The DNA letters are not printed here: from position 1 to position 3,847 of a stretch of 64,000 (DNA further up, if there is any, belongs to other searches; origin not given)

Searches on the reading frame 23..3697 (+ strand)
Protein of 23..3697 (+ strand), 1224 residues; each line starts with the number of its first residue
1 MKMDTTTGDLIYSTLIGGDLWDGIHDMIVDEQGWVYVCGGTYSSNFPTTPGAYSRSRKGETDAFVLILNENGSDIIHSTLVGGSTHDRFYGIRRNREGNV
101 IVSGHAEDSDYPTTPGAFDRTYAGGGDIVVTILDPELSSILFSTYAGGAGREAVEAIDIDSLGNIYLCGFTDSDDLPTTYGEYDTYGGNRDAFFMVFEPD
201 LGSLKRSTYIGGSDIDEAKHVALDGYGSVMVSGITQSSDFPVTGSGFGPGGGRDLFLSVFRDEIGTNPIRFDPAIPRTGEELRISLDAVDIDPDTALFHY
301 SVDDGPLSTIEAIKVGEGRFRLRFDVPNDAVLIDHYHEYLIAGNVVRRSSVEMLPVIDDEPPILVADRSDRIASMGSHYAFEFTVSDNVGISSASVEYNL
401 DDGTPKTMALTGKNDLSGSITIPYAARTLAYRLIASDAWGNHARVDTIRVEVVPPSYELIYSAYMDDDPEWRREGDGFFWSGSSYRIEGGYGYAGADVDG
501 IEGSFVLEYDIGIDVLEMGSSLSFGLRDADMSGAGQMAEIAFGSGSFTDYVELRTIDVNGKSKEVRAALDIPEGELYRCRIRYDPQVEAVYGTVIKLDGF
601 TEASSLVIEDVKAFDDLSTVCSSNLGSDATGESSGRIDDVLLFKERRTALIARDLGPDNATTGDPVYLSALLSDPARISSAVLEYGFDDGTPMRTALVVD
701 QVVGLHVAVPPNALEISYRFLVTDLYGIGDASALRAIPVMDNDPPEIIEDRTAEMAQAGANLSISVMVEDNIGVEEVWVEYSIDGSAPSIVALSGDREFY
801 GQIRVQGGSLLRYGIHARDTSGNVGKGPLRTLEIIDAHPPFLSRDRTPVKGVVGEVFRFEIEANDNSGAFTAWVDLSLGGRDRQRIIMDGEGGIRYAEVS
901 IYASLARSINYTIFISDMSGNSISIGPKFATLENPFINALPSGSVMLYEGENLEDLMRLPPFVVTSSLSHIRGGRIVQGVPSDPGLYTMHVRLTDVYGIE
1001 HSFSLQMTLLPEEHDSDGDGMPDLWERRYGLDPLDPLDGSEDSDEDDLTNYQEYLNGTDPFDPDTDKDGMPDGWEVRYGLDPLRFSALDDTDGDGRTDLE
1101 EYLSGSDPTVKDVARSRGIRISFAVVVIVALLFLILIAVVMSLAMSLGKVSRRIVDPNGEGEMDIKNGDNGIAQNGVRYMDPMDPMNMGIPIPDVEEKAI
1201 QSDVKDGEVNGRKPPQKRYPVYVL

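Call 8: search_protein_families(library=pfam, proteins=[window:23-3697:+], max_evalue=0.001)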
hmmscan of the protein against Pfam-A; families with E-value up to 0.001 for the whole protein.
window:23-3697:+ (1224 aa): 3 families
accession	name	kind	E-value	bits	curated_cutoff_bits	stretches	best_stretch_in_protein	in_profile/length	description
PF18884.5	TSP3_bac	-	3.9e-12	46.2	25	0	1015-1036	1-22/22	Bacterial TSP3 repeat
PF06739.17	SBBP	-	7.9e-12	45.4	20.5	1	142-177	2-38/38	Beta-propeller repeat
PF05345.18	He_PIG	-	0.00069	20.4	24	0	975-1006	59-92/96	Putative Ig domain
